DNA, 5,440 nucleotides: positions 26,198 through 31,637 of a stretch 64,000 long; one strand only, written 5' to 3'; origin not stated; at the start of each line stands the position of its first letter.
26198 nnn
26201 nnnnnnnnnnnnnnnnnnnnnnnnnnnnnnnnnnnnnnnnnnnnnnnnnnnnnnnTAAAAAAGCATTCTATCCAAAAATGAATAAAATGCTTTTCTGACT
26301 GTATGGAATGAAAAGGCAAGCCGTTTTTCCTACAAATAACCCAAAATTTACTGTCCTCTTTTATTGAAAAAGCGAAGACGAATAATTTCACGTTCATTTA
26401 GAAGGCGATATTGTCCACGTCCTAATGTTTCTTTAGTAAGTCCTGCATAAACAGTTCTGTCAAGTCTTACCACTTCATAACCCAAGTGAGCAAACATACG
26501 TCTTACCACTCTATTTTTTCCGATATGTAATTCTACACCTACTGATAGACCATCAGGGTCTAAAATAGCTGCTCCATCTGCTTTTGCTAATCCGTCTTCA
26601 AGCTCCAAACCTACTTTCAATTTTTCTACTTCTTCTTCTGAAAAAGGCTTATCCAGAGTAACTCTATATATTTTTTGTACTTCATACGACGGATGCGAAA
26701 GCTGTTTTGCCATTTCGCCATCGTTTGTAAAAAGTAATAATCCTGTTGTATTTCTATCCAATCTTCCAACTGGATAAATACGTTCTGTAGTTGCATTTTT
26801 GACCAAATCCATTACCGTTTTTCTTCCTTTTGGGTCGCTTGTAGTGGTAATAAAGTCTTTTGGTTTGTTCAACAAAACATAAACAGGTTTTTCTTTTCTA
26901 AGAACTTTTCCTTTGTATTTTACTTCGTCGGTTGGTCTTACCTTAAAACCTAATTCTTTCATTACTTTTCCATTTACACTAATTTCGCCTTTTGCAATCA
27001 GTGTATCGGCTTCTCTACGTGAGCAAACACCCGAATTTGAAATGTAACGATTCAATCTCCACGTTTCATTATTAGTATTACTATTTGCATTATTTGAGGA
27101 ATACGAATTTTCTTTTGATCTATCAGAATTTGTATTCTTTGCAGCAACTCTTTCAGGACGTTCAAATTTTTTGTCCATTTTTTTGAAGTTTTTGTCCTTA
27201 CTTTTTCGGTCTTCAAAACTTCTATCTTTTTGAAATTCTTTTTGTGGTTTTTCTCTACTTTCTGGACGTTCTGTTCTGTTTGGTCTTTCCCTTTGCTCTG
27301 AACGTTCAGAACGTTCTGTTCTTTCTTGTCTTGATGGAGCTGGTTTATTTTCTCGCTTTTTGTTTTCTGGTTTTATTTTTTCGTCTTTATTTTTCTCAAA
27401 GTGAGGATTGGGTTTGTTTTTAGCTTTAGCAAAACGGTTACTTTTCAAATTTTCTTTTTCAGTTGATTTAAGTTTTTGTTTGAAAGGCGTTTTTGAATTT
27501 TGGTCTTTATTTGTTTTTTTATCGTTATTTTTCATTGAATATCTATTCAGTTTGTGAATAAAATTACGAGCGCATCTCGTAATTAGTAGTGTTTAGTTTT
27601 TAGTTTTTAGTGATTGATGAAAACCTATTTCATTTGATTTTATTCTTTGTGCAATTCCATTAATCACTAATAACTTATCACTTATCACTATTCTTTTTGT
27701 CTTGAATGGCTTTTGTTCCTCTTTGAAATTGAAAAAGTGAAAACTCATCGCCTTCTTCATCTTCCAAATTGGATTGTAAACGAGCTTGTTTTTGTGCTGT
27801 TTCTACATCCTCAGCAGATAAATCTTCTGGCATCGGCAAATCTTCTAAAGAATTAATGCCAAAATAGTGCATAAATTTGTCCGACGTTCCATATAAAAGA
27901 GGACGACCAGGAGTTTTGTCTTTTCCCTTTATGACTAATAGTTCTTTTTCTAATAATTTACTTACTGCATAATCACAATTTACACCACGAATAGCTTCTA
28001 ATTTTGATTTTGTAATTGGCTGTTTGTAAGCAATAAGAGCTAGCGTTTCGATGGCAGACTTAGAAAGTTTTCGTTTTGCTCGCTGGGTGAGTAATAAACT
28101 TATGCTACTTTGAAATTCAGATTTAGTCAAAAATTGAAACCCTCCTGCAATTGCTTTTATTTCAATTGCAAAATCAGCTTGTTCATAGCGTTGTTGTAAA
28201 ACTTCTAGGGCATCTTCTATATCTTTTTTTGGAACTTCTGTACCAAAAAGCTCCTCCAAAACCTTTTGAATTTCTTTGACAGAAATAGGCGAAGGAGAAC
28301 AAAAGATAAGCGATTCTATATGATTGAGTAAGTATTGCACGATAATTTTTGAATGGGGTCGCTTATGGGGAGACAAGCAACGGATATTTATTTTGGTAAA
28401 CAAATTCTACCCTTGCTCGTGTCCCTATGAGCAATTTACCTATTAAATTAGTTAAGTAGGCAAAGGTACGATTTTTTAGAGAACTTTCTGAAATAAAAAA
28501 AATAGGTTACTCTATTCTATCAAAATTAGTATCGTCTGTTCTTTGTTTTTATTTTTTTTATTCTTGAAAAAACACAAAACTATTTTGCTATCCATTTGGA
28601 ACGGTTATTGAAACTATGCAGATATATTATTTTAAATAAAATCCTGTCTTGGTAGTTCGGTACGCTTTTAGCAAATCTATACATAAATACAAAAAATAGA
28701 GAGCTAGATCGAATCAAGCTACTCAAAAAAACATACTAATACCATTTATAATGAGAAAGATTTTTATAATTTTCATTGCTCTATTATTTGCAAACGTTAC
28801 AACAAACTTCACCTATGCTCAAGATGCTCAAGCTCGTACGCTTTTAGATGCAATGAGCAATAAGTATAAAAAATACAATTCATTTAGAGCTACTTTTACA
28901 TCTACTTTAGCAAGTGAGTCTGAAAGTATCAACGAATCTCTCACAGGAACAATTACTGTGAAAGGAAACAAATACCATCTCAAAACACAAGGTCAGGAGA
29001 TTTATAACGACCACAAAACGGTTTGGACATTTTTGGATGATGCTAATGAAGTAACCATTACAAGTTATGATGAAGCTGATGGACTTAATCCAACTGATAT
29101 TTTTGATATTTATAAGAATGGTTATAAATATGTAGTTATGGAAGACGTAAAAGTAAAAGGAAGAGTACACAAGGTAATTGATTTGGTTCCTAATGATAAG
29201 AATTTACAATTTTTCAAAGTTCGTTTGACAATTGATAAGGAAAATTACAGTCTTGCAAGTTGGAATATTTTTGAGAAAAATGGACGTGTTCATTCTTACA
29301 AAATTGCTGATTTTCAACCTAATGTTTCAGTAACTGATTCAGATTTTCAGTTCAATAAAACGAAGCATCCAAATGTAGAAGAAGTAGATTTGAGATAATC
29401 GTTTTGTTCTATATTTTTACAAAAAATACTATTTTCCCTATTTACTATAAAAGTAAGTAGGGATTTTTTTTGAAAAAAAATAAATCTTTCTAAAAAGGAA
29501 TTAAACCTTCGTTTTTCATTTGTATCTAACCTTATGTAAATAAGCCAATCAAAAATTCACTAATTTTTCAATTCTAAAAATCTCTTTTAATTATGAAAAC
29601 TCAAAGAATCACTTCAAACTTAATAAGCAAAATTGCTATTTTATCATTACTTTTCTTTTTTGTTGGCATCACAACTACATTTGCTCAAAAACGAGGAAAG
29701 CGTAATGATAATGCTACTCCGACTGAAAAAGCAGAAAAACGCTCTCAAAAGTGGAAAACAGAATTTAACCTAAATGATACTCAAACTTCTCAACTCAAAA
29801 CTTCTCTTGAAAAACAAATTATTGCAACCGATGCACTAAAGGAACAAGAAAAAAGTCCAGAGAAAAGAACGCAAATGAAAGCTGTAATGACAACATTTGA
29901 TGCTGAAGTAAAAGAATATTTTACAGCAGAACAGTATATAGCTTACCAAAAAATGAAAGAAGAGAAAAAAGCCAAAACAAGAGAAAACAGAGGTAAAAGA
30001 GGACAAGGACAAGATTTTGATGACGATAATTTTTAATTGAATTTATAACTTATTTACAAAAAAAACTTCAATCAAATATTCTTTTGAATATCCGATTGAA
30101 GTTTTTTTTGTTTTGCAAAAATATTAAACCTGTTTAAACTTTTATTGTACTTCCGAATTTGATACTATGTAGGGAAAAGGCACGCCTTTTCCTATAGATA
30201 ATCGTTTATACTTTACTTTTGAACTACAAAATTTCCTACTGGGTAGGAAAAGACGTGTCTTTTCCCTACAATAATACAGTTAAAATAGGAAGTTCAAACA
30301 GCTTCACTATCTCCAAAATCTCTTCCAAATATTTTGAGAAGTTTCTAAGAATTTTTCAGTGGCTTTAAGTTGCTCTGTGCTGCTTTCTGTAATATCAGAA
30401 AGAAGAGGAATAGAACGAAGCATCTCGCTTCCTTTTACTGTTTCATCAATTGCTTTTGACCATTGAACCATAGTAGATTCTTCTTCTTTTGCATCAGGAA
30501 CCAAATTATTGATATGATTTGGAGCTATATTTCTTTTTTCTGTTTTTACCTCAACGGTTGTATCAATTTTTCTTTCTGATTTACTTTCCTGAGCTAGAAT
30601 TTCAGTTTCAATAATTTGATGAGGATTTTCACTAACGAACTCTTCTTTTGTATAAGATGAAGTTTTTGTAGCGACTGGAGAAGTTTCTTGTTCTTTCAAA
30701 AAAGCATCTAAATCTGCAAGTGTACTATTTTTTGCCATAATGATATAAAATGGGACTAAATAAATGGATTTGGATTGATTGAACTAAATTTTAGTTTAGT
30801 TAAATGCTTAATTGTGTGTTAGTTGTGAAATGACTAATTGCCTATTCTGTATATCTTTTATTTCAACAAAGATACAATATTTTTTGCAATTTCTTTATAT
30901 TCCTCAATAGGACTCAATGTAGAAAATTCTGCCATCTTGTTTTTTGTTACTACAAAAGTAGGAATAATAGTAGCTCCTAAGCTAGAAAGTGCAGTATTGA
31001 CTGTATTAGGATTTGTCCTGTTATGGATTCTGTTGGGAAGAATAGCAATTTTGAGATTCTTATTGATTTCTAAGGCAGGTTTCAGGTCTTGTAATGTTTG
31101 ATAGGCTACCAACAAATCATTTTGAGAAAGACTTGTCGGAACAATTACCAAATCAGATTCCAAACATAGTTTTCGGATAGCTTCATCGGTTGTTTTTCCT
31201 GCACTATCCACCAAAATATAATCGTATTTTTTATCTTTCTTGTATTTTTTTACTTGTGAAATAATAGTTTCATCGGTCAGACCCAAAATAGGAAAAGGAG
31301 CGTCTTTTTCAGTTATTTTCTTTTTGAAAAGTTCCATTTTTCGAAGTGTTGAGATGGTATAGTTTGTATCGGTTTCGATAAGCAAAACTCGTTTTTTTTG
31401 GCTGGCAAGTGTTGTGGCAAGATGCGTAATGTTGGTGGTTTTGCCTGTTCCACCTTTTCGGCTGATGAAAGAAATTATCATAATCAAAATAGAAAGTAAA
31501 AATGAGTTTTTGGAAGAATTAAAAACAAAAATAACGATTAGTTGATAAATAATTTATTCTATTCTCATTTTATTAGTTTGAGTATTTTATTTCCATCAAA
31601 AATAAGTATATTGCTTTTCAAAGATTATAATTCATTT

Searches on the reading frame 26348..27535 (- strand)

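Call 36: search_protein_families(library=pfam, proteins=[window:26348-27535:-], max_evalue=0.001)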
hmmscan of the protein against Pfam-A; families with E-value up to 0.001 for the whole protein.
window:26348-27535:- (395 aa): 3 families
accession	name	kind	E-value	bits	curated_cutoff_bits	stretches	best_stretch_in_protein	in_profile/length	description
PF00849.27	PseudoU_synth_2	-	1e-22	81.5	26.8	1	219-350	2-152/152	RNA pseudouridylate synthase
PF01479.30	S4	-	2e-11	43.8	22.8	1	160-205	2-48/48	S4 domain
PF22421.1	SYY_C-terminal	-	1.4e-05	25.3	27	1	166-221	26-82/83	Tyrosine--tRNA ligase SYY-like C-terminal domain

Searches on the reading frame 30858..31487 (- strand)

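Call 37: search_protein_families(library=pfam, proteins=[window:30858-31487:-], max_evalue=0.001)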
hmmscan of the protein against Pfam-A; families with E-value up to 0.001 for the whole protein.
window:30858-31487:- (209 aa): 11 families
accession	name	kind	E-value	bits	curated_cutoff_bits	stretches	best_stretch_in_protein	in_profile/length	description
PF07015.17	VirC1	-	5.4e-15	55.8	24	1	4-159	3-155/231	VirC1 protein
PF13614.12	AAA_31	-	6.6e-13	49.4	27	1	4-50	3-49/177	AAA domain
PF01656.29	CbiA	-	2.9e-12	47.1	25.4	1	5-175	1-106/125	CobQ/CobB/MinD/ParA nucleotide binding domain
PF02374.21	ArsA_ATPase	-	1.2e-09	38.2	24.3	1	6-48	4-46/305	Anion-transporting ATPase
PF00448.28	SRP54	-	1.4e-09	38.3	22.7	1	13-102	11-98/196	SRP54-type protein, GTPase domain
PF10609.15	ParA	-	1.8e-06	28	27.1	1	4-41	5-42/246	NUBPL iron-transfer P-loop NTPase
PF09140.17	MipZ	-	3e-06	27.2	20.7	1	4-129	2-136/262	ATPase MipZ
PF13479.12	AAA_24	-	0.00014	22.2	27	1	11-109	10-86/195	AAA domain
PF19842.5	YqeC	-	0.00034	21.3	27.6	1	9-110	2-90/145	YqeC protein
PF25199.1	nSTAND_NTPase5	-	0.00089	19.5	34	0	11-52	49-91/145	Novel STAND NTPase 5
PF00142.24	Fer4_NifH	-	0.00093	19.2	25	0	10-42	7-39/271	4Fe-4S iron sulfur cluster binding proteins, NifH/frxC family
